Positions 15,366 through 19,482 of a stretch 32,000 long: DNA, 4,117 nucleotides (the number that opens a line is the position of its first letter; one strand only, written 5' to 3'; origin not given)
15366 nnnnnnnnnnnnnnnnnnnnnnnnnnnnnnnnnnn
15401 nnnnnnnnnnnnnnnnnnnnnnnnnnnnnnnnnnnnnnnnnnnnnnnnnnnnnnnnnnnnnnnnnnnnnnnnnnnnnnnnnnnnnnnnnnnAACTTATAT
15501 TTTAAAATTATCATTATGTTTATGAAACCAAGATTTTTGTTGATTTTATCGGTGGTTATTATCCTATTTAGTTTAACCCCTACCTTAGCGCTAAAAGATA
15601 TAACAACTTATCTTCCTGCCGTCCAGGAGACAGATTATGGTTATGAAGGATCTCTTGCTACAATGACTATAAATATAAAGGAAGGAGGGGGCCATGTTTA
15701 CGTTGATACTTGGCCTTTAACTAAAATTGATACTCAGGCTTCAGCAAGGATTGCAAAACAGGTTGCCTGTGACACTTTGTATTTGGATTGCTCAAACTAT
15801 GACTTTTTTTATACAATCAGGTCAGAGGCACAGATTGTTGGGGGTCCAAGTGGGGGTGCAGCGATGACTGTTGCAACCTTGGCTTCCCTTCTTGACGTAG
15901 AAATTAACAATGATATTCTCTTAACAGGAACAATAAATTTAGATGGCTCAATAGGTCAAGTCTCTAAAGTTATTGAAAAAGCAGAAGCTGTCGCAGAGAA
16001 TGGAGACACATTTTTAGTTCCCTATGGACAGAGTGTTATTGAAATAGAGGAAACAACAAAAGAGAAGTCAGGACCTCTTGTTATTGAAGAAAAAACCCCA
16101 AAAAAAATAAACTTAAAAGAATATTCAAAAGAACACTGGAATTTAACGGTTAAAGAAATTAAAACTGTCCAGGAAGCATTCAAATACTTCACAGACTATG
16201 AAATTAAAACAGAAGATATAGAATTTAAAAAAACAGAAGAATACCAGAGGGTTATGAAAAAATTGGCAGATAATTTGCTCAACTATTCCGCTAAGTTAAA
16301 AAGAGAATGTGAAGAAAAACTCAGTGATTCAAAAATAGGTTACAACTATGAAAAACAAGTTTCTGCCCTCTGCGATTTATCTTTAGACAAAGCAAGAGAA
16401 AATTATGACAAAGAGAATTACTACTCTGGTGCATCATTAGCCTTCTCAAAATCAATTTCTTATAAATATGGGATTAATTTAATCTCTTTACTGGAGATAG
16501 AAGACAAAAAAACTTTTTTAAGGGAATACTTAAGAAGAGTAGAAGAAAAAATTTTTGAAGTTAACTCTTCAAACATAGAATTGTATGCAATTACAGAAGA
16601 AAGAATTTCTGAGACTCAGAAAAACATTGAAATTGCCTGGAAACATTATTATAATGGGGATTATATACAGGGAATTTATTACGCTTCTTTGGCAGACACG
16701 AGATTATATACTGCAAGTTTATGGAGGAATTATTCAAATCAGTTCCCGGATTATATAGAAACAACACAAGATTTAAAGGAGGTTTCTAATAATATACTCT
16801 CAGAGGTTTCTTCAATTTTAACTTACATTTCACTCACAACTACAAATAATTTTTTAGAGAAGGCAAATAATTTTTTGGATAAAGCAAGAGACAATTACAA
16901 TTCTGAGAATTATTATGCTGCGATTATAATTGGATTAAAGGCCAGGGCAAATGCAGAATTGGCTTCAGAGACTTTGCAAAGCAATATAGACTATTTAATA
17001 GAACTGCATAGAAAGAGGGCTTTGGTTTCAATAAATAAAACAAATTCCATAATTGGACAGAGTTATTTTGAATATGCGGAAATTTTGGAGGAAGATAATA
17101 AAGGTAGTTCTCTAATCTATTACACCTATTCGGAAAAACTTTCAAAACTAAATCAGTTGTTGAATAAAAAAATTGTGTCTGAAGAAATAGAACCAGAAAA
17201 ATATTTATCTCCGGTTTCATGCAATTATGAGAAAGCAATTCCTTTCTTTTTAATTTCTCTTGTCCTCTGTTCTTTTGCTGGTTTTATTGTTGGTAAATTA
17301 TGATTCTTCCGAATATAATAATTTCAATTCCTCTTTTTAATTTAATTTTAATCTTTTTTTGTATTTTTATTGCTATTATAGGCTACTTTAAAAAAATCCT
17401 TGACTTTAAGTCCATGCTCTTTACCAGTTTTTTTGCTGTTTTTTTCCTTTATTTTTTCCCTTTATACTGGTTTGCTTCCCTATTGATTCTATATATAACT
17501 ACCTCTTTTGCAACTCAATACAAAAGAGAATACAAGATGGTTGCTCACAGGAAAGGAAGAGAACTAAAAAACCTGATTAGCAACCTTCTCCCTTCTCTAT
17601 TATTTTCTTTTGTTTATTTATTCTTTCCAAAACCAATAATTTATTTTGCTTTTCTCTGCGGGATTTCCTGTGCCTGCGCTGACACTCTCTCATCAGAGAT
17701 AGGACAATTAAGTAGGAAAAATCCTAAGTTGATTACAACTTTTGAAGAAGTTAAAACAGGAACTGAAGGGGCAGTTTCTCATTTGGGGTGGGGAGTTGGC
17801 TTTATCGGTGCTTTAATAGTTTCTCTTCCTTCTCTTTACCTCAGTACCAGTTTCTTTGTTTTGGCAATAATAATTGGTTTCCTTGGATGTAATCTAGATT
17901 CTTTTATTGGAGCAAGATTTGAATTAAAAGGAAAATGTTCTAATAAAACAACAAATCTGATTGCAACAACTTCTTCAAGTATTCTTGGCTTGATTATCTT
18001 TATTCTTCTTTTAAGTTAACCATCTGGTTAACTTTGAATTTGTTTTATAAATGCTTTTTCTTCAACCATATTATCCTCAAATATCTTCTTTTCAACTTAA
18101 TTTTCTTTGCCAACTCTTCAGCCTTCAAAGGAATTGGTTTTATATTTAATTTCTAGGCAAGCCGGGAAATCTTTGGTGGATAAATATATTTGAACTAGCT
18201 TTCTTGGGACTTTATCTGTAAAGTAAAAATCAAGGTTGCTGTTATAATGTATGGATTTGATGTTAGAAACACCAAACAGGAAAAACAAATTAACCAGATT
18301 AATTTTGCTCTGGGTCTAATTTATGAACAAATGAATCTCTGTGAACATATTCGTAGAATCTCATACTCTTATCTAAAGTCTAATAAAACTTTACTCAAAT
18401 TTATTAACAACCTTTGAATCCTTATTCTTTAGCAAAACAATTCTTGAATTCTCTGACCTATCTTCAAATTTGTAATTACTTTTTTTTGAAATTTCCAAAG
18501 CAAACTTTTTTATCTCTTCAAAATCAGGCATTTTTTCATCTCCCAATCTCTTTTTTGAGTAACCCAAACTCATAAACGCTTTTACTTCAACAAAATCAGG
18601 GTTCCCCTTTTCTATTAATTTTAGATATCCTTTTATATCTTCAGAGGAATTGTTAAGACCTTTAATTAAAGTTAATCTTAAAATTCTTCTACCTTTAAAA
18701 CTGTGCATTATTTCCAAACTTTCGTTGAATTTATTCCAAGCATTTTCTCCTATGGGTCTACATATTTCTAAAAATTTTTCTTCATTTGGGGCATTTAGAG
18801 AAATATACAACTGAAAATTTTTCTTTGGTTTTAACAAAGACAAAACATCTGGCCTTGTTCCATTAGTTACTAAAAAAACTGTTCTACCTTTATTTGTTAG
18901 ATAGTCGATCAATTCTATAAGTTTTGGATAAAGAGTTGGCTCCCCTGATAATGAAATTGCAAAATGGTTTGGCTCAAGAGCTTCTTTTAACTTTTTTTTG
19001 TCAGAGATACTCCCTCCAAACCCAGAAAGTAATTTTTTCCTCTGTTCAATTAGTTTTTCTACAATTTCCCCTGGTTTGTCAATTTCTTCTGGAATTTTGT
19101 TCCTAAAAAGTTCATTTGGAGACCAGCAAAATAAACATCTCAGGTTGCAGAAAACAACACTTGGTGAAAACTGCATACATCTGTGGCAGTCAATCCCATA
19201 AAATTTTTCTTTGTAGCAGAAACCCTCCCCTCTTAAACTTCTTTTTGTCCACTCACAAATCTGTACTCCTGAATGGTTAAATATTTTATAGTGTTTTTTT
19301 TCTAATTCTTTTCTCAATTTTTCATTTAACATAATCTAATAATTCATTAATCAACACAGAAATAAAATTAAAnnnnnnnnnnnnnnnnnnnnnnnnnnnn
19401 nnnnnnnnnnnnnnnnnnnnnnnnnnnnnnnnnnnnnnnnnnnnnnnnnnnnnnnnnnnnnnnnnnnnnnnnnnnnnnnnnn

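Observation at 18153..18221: Perfect 26-nt copy of the RNase P-like 5' segment, inverted 17 kb away and joined to a canonical-looking CR-V motif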

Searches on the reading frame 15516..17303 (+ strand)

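Call 10: search_protein_families(library=pfam, proteins=[window:15516-17303:+], max_evalue=0.01)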
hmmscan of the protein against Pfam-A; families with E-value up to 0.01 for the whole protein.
window:15516-17303:+ (595 aa): 2 families
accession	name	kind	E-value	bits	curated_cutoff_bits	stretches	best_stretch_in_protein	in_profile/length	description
PF05362.19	Lon_C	-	0.00014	21.9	21.1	1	109-168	108-168/205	Lon protease (S16) C-terminal proteolytic domain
PF13541.12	ChlI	-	0.0072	16.7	27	0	116-170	64-119/121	Subunit ChlI of Mg-chelatase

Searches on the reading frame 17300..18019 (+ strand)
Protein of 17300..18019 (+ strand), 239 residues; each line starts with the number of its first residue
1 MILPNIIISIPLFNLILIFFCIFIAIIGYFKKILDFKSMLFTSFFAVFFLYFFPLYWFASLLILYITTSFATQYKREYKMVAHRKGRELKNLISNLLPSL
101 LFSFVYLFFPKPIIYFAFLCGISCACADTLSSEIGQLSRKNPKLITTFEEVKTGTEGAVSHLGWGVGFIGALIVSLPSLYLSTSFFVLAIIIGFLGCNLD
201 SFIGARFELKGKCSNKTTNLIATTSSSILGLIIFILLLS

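Call 10: search_protein_families(library=pfam, proteins=[window:17300-18019:+], max_evalue=0.01)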
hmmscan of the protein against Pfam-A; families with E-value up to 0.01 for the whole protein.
window:17300-18019:+ (239 aa): 1 family
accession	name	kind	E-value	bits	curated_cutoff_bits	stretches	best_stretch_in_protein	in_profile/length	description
PF01940.21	DUF92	-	4.8e-46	157.6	27.5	1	20-218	2-219/251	Integral membrane protein DUF92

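Call 17: find_encoding_contigs(protein=window:17300-18019:+, flank=10000, max_places=10)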
Protein window:17300-18019:+ (239 aa): 3 contigs read that carry it; 3 places shown.
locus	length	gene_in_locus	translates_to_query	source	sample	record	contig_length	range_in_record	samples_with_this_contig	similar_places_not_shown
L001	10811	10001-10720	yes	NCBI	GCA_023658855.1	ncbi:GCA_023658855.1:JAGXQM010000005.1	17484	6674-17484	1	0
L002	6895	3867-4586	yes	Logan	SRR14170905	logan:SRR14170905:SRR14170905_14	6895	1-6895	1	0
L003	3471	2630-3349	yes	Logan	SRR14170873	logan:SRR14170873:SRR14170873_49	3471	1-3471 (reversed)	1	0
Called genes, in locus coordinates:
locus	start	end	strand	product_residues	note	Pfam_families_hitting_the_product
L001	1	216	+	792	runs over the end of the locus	PF00133:tRNA-synt_1, PF01406:tRNA-synt_1e (faint), PF09334:tRNA-synt_1g, PF13603:tRNA-synt_1_2, PF08264:Anticodon_1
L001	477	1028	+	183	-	PF06041:DUF924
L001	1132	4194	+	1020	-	PF00133:tRNA-synt_1, PF01406:tRNA-synt_1e (faint), PF09334:tRNA-synt_1g, PF01921:tRNA-synt_1f (weak), PF08264:Anticodon_1, PF19302:DUF5915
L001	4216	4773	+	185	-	PF01909:NTP_transf_2, PF18765:Polbeta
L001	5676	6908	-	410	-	-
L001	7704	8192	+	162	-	PF04019:DUF359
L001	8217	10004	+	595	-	-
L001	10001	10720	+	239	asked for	PF01940:DUF92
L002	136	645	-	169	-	-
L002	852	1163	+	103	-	-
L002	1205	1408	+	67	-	-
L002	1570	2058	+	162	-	PF04019:DUF359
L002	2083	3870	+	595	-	-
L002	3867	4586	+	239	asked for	PF01940:DUF92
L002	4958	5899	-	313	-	PF04055:Radical_SAM, PF08608:Wyosine_form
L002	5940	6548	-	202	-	PF00227:Proteasome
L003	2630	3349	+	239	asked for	PF01940:DUF92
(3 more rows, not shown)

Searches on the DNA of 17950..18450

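Call 9: search_rna_families(source=window, start=17950, end=18450, threshold=evalue, max_evalue=10, show_alignments=4)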
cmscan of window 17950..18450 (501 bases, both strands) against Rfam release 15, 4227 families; matches with E-value up to 10: 2.
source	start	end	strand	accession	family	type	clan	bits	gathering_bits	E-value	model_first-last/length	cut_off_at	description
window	18114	18223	-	RF00016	SNORD14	Gene; snRNA; snoRNA; CD-box;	-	17.4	64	1.1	1-111/111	no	Small nucleolar RNA SNORD14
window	18007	18037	+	RF00697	mir-186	Gene; miRNA;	-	15.2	70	5.9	1-82/82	no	mir-186 microRNA precursor family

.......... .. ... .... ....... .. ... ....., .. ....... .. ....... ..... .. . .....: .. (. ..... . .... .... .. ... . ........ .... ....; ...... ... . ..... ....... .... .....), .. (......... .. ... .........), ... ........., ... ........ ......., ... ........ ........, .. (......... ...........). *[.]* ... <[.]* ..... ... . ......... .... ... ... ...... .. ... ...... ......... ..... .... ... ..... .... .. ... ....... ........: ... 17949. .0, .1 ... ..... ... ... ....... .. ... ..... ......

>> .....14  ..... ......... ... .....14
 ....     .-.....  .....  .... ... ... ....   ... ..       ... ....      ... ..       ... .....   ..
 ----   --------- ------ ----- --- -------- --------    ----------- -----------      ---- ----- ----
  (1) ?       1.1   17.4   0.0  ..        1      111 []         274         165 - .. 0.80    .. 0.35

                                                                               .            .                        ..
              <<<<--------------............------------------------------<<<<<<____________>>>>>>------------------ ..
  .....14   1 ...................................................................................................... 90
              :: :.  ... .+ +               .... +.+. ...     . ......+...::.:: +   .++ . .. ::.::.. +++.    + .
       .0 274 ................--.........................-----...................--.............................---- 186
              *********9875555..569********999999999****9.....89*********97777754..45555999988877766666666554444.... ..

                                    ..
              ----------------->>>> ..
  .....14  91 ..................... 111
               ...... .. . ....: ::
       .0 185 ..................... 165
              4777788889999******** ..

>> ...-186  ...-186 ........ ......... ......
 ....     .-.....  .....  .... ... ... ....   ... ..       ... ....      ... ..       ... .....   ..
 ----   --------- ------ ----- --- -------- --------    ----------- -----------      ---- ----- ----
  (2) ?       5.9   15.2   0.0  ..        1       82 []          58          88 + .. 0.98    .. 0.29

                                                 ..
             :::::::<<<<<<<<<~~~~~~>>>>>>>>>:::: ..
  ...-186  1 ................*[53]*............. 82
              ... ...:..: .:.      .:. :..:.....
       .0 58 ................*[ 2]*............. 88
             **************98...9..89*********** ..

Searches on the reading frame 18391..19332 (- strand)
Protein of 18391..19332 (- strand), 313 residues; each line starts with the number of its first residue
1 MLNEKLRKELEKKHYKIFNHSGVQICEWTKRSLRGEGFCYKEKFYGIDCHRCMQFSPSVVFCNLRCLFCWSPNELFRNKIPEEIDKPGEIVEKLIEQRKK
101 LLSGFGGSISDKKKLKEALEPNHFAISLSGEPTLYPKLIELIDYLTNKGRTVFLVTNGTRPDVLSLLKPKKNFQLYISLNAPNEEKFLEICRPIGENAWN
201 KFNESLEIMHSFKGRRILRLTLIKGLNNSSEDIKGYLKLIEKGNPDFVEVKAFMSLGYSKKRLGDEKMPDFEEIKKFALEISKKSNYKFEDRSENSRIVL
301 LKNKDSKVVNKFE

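Call 10: search_protein_families(library=pfam, proteins=[window:18391-19332:-], max_evalue=0.01)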
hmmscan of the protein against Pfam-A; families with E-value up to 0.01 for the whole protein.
window:18391-19332:- (313 aa): 3 families
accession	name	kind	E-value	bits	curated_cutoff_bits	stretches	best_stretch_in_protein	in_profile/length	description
PF04055.27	Radical_SAM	-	1.3e-19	71.4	29.5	1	59-232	4-161/166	Radical SAM superfamily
PF08608.17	Wyosine_form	-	2.6e-17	63.2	22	1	242-303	1-63/63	Wyosine base formation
PF00702.32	Hydrolase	-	0.0052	17.6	26.4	0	108-169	73-134/191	haloacid dehalogenase-like hydrolase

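Call 28: find_encoding_contigs(protein=window:18391-19332:-, flank=6000, max_places=10)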
Protein window:18391-19332:- (313 aa): 1 contig read that carries it; 1 place shown.
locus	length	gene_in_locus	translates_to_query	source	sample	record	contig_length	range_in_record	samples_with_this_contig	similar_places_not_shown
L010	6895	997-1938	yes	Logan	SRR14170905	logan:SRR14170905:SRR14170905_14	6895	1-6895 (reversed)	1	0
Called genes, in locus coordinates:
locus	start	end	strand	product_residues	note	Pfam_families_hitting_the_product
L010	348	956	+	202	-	PF00227:Proteasome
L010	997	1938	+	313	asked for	PF04055:Radical_SAM, PF08608:Wyosine_form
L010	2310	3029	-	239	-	PF01940:DUF92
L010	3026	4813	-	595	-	-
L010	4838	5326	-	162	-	PF04019:DUF359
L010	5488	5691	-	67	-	-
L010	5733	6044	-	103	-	-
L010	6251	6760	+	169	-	-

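Call 54: find_homologous_proteins(query=window:18391-19332:-, max_evalue=1e-80)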
Query window:18391-19332:- (313 aa): 712 proteins with E <= 1e-80 among 6099 candidates; the best 120 are listed.
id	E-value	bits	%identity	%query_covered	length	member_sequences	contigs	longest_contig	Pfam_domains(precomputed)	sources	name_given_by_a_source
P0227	1.3e-206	702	100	100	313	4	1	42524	PF04055.28,PF08608.18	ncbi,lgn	-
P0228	1.0e-201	686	98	100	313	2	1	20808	PF04055.28,PF08608.18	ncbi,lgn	-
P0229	6.0e-168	575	80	100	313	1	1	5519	PF04055.28,PF08608.18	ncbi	-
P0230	6.5e-167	572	78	100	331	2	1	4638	PF04055.28,PF08608.18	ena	-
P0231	3.1e-166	570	79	100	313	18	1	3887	PF04055.28,PF08608.18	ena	-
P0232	2.2e-164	564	78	100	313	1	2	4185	PF04055.28,PF08608.18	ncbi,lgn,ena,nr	ncbi:MAG: 4-demethylwyosine synthase TYW1 [Candidatus Aenigmarchaeota archaeon]|nr:4-demethylwyosine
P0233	7.8e-144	496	70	100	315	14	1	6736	PF04055.28,PF08608.18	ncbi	-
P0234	7.5e-142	490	70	98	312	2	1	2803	PF04055.28,PF08608.18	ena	-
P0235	6.4e-141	487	69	96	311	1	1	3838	PF04055.28,PF08608.18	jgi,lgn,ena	-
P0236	2.1e-140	485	68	100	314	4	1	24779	PF04055.28,PF08608.18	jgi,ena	-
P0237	7.4e-140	483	66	99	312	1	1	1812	PF04055.28,PF08608.18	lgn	-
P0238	7.3e-139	480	67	94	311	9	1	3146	PF04055.28,PF08608.18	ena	-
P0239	7.9e-139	480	68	99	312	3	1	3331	PF04055.28,PF08608.18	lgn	-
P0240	2.3e-138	478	67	94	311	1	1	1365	PF04055.28,PF08608.18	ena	-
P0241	9.8e-136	470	66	96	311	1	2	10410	PF04055.28,PF08608.18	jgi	jgi:tRNA wybutosine-synthesizing protein 1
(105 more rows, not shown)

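Call 55: find_encoding_contigs(protein=P0227, flank=4000, max_places=8)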
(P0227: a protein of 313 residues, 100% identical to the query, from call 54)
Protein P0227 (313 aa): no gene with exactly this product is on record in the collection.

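Call 56: find_encoding_contigs(protein=P0228, flank=4000, max_places=8)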
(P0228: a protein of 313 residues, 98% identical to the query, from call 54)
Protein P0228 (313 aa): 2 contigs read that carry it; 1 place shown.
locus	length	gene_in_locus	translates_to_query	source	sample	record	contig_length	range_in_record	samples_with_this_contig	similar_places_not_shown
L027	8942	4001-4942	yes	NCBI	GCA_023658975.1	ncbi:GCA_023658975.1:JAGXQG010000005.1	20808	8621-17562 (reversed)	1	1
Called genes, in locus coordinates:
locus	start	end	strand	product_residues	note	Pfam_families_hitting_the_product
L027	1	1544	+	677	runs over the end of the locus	PF01751:Toprim, PF01131:Topoisom_bac, PF01396:Zn_ribbon_Top1 (weak)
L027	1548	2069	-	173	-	PF01864:CarS-like, PF01148:CTP_transf_1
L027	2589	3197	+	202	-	PF00227:Proteasome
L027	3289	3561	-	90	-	-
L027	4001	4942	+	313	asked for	PF04055:Radical_SAM, PF08608:Wyosine_form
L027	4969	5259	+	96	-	PF02361:CbiQ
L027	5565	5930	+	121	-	-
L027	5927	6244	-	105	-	PF01909:NTP_transf_2, PF18765:Polbeta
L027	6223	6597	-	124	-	PF05168:HEPN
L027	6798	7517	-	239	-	PF01940:DUF92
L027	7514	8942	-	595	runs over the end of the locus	-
